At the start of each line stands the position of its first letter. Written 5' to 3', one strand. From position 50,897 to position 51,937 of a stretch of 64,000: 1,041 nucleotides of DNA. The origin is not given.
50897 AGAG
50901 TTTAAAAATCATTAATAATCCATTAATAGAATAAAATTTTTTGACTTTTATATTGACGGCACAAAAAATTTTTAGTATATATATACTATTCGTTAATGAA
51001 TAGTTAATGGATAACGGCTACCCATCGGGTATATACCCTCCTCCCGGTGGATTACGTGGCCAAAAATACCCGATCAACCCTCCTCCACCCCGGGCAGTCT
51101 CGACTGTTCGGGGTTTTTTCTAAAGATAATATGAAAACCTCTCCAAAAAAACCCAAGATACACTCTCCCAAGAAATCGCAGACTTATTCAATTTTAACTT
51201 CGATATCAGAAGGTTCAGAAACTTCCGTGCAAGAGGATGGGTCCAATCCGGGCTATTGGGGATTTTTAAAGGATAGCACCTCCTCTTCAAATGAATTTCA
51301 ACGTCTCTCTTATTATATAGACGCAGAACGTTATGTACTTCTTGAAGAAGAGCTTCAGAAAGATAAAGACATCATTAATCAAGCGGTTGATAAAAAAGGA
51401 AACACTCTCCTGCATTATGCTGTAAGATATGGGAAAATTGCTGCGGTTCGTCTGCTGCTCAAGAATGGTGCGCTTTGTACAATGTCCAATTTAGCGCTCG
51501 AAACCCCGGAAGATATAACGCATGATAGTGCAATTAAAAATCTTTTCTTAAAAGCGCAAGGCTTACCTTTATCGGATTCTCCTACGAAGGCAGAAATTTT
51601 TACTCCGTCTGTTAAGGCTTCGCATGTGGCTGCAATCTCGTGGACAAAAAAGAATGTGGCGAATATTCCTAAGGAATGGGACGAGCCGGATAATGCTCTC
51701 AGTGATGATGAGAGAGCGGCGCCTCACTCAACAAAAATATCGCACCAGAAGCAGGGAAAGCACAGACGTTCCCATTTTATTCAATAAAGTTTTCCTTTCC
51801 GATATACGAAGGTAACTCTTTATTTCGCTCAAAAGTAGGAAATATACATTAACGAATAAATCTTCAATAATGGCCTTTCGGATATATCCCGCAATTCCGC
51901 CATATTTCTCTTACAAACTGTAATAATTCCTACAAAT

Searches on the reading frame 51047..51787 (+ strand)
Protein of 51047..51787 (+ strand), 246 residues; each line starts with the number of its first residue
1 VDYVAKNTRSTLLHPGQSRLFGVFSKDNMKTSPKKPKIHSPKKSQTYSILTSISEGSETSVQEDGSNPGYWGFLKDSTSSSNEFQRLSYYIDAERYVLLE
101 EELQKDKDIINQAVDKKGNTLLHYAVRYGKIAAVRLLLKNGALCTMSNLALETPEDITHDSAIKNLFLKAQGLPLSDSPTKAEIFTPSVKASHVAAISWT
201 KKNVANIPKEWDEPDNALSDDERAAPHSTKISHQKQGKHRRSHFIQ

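Call 22: search_protein_families(library=pfam, proteins=[window:51047-51787:+], max_evalue=0.001)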
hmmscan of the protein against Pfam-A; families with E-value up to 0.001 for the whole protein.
window:51047-51787:+ (246 aa): 5 families
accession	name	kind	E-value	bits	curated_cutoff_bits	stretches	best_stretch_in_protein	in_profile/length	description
PF13637.12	Ank_4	-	6.7e-07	29.9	22.7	0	103-138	17-50/50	Ankyrin repeats (many copies)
PF13857.12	Ank_5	-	1.8e-06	28.6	27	1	112-153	10-51/56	Ankyrin repeats (many copies)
PF00023.36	Ank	-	4.5e-06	27.1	21.1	1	118-142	2-26/33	Ankyrin repeat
PF13606.12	Ank_3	-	5.4e-06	26.7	22.3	1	118-142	2-26/30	Ankyrin repeat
PF12796.13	Ank_2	-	7.7e-06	26.8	27.3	1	110-144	55-86/90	Ankyrin repeats (3 copies)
